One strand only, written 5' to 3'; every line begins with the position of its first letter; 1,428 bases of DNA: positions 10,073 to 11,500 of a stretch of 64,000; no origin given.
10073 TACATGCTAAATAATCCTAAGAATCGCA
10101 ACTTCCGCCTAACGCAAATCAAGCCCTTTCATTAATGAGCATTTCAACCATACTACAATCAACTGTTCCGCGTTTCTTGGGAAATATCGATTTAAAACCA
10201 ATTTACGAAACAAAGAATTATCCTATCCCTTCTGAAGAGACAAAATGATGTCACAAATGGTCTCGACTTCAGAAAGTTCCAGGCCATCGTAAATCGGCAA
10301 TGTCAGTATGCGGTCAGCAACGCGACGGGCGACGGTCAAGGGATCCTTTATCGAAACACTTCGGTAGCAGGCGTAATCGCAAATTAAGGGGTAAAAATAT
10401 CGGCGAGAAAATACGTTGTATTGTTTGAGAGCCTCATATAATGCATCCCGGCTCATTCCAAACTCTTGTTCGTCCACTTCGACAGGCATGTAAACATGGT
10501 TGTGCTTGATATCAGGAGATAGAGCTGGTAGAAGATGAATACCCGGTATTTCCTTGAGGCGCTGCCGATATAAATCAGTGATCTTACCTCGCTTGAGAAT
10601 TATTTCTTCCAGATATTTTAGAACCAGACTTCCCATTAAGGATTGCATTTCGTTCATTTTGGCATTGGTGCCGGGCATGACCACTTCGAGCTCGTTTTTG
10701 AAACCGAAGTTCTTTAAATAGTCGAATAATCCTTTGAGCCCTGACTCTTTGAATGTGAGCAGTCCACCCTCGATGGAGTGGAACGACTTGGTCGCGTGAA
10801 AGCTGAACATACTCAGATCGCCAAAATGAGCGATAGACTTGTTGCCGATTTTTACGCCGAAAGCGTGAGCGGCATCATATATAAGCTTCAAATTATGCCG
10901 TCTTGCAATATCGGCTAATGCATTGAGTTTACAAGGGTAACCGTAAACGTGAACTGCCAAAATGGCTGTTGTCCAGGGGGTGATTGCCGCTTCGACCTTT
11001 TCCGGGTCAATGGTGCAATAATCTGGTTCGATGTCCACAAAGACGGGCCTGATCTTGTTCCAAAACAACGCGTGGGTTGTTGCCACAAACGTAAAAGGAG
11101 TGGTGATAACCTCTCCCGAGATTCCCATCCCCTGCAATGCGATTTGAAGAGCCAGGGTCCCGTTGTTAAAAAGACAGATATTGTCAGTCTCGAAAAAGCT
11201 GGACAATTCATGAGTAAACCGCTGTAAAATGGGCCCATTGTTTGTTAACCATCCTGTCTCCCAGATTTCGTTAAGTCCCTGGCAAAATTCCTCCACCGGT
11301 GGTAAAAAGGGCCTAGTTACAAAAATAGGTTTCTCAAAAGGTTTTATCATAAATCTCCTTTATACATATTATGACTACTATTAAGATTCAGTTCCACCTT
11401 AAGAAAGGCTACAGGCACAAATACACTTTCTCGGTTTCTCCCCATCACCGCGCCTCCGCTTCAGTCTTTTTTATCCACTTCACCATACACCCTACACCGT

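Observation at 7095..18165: Three copies of an intergenic repeat in the polysaccharide locus, each keeping a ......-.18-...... promoter aimed at a downstream biosynthesis operon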

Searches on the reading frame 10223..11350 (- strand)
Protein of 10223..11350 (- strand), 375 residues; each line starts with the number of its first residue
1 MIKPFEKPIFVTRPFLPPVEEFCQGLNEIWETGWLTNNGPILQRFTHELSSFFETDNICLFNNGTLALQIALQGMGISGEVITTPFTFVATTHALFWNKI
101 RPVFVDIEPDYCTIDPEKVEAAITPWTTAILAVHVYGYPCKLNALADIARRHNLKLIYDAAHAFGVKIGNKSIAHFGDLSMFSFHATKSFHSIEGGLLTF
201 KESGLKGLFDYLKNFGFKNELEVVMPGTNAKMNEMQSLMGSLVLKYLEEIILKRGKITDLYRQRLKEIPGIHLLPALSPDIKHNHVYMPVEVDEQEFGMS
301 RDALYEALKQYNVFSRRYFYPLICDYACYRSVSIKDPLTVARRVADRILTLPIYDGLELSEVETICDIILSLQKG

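Call 10: search_protein_families(library=pfam, proteins=[window:10223-11350:-])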
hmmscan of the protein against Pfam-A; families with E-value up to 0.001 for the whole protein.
window:10223-11350:- (375 aa): 1 family
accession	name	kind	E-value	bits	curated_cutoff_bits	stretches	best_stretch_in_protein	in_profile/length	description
PF01041.23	DegT_DnrJ_EryC1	-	4.2e-92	309.6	19.8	1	20-369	5-359/360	DegT/DnrJ/EryC1/StrS aminotransferase family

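Call 17: find_encoding_contigs(protein=window:10223-11350:-, flank=10000, max_places=6)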
Protein window:10223-11350:- (375 aa): no gene with exactly this product is on record in the collection.

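Call 25: find_homologous_proteins(query=window:10223-11350:-, max_evalue=1e-50)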
Query window:10223-11350:- (375 aa): 8000 proteins with E <= 1e-50 among 8000 candidates; the best 120 are listed.
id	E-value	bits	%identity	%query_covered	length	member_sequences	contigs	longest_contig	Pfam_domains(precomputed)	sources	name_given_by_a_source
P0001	4.9e-256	867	100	100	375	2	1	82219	PF01041.24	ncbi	ncbi:MAG: DegT/DnrJ/EryC1/StrS family aminotransferase [Candidatus Aminicenantales bacterium]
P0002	1.6e-239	813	93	100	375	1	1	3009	PF01041.24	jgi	jgi:dTDP-4-amino-4,6-dideoxygalactose transaminase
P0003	3.6e-234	795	91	100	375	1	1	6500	PF01041.24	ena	-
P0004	1.3e-228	777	88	99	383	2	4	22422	PF01041.24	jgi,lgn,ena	-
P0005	6.3e-228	774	88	100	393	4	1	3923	PF01041.24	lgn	-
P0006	5.5e-226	768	87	100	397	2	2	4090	PF01041.24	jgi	jgi:dTDP-4-amino-4,6-dideoxygalactose transaminase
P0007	1.4e-224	763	86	100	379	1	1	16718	PF01041.24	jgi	jgi:dTDP-4-amino-4,6-dideoxygalactose transaminase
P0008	2.7e-223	759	86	100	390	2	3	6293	PF01041.24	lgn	-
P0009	6.1e-223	758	86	100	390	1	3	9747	PF01041.24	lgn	-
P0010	7.5e-223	758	86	99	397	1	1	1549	PF01041.24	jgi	jgi:dTDP-4-amino-4,6-dideoxygalactose transaminase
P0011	1.7e-222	757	86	100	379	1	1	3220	PF01041.24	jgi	jgi:dTDP-4-amino-4,6-dideoxygalactose transaminase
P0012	1.9e-222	756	86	99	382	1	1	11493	PF01041.24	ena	-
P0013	8.0e-222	754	86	99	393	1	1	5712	PF01041.24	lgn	-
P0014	1.0e-221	754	85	100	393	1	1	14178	PF01041.24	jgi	jgi:dTDP-4-amino-4,6-dideoxygalactose transaminase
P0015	1.5e-221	753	85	100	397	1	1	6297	PF01212.28,PF01041.24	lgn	-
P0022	1.0e-220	751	84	100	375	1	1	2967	PF01041.24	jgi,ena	-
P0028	2.7e-220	749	85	99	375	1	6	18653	PF01041.24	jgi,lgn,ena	-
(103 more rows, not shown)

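Call 26: find_encoding_contigs(protein=P0001, flank=10000, max_places=4)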
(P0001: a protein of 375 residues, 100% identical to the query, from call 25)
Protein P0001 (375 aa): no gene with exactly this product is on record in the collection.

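Call 27: find_encoding_contigs(protein=P0003, flank=10000, max_places=4)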
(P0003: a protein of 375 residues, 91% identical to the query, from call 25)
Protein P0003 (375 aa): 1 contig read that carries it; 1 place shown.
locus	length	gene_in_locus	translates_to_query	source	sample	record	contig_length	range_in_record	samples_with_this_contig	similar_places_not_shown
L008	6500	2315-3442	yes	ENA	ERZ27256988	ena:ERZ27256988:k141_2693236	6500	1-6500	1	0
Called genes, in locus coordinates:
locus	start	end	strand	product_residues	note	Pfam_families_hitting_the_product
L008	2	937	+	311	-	?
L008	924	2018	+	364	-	PF01408:GFO_IDH_MocA, PF03447:NAD_binding_3 (weak)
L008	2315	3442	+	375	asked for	PF01041:DegT_DnrJ_EryC1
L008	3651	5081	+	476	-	PF01943:Polysacc_synt, PF13440:Polysacc_synt_3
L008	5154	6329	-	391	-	PF07429:Glyco_transf_56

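Call 28: find_encoding_contigs(protein=P0004, flank=10000, max_places=6)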
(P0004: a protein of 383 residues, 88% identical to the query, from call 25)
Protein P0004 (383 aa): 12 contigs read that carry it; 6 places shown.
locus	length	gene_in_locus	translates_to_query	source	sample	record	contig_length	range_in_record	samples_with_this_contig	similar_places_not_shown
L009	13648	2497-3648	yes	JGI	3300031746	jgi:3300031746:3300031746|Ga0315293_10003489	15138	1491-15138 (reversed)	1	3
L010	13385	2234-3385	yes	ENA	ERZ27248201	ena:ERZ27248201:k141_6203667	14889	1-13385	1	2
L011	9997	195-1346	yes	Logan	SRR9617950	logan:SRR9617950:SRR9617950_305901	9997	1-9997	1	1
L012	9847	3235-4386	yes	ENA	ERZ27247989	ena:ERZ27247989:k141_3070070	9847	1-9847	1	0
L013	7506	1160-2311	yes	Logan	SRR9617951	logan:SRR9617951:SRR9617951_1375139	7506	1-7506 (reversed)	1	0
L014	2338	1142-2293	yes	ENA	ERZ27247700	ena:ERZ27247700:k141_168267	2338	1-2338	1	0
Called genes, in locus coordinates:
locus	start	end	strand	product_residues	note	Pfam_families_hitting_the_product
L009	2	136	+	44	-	?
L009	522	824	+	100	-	-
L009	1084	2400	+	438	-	PF04932:Wzy_C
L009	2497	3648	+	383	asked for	PF01041:DegT_DnrJ_EryC1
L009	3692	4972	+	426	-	PF13535:ATP-grasp_4 (faint), PF21360:PylC-like_N (weak), PF02655:ATP-grasp_3, PF15632:ATPgrasp_Ter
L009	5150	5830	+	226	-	PF05711:TylF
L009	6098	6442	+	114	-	PF02388:FemAB, PF13480:Acetyltransf_6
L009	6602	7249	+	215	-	PF17836:PglD_N (weak), PF25084:LbH_EIF2B (faint), PF00132:Hexapep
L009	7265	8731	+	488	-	PF01943:Polysacc_synt, PF13440:Polysacc_synt_3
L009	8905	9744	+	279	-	PF05853:BKACE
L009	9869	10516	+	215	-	PF17836:PglD_N, PF25087:GMPPB_C (faint), PF25084:LbH_EIF2B, PF00132:Hexapep, PF14602:Hexapep_2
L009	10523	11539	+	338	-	PF00535:Glycos_transf_2, PF10111:Glyco_tranf_2_2 (weak), PF13641:Glyco_tranf_2_3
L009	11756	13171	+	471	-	PF13701:DDE_Tnp_1_4, PF01609:DDE_Tnp_1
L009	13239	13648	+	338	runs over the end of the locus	PF00535:Glycos_transf_2, PF10111:Glyco_tranf_2_2, PF13641:Glyco_tranf_2_3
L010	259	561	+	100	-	-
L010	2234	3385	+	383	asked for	PF01041:DegT_DnrJ_EryC1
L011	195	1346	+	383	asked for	PF01041:DegT_DnrJ_EryC1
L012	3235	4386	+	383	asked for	PF01041:DegT_DnrJ_EryC1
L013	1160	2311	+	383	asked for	PF01041:DegT_DnrJ_EryC1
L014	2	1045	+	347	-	?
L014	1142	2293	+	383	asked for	PF01041:DegT_DnrJ_EryC1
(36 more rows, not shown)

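Call 31: find_encoding_contigs(protein=P0002, flank=10000, max_places=4)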
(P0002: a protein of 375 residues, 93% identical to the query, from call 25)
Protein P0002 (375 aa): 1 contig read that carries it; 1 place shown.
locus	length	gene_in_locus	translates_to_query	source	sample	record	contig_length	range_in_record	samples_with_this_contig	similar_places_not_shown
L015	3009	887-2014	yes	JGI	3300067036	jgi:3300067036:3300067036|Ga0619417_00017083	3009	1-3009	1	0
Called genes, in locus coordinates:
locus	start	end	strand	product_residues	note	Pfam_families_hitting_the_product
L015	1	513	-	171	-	?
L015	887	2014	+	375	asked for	PF01041:DegT_DnrJ_EryC1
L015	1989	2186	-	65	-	-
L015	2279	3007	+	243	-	?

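Call 32: find_encoding_contigs(protein=P0007, flank=10000, max_places=4)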
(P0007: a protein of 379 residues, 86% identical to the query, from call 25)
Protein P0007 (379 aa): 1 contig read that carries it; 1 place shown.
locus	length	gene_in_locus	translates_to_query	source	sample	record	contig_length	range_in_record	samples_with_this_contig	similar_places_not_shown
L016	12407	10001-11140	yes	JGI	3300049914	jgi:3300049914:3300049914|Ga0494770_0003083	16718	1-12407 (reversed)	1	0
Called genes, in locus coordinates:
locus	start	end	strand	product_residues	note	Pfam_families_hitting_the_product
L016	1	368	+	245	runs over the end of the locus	-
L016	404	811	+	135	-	PF05635:23S_rRNA_IVP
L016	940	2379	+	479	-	PF13727:CoA_binding_3, PF02397:Bac_transf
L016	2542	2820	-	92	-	-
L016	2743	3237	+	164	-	PF00908:dTDP_sugar_isom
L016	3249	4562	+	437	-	PF21135:DRL_cat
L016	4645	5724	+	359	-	PF01370:Epimerase, PF04321:RmlD_sub_bind, PF01073:3Beta_HSD, PF16363:GDP_Man_Dehyd, PF02719:Polysacc_synt_2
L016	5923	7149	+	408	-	PF01593:Amino_oxidase (faint)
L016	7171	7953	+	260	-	PF00483:NTP_transferase (weak)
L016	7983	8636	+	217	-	PF02585:PIG-L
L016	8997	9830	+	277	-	PF13524:Glyco_trans_1_2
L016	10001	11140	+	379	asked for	PF01041:DegT_DnrJ_EryC1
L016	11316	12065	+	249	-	PF01209:Ubie_methyltran, PF01739:CheR (faint), PF03848:TehB (weak), PF13489:Methyltransf_23, PF13847:Methyltransf_31, PF08241:Methyltransf_11 (weak), PF08242:Methyltransf_12, PF13649:Methyltransf_25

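Call 58: find_encoding_contigs(protein=P0028, flank=3000, max_places=6)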
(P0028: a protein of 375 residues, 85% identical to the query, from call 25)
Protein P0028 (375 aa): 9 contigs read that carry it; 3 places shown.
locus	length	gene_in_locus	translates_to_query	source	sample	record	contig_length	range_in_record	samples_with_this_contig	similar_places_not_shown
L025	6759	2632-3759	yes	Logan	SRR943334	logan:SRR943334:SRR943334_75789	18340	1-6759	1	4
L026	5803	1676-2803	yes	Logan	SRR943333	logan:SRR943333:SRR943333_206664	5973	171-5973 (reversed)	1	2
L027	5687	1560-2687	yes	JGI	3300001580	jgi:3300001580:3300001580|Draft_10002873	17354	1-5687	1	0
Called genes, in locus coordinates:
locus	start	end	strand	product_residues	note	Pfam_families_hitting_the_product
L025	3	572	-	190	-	?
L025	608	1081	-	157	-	PF13551:HTH_29, PF13565:HTH_32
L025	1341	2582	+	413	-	PF04932:Wzy_C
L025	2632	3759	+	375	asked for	PF01041:DegT_DnrJ_EryC1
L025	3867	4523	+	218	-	PF17836:PglD_N, PF25084:LbH_EIF2B (faint), PF25087:GMPPB_C (faint), PF00132:Hexapep (weak)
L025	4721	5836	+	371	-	-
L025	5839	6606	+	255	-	-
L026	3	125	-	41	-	?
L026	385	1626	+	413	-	PF04932:Wzy_C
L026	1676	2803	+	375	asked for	PF01041:DegT_DnrJ_EryC1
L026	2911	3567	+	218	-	PF17836:PglD_N, PF25084:LbH_EIF2B (faint), PF25087:GMPPB_C (faint), PF00132:Hexapep (weak)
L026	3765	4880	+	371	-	-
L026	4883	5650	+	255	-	-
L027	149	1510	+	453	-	PF04932:Wzy_C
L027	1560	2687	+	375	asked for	PF01041:DegT_DnrJ_EryC1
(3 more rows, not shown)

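Call 59: find_encoding_contigs(protein=P0022, flank=3000, max_places=6)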
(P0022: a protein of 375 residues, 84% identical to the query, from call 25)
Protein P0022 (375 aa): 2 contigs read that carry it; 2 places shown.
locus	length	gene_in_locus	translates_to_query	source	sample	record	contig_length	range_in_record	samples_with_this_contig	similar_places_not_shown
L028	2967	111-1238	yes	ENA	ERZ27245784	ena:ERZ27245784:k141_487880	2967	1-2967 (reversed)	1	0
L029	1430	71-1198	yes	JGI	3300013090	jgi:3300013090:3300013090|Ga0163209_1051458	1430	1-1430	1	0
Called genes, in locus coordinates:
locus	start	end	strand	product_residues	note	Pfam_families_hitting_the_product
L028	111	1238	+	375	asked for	PF01041:DegT_DnrJ_EryC1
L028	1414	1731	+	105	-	PF01527:HTH_Tnp_1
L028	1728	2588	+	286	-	PF13276:HTH_21, PF00665:rve, PF13683:rve_3, PF13333:rve_2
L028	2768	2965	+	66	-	?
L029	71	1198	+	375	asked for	PF01041:DegT_DnrJ_EryC1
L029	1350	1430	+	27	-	?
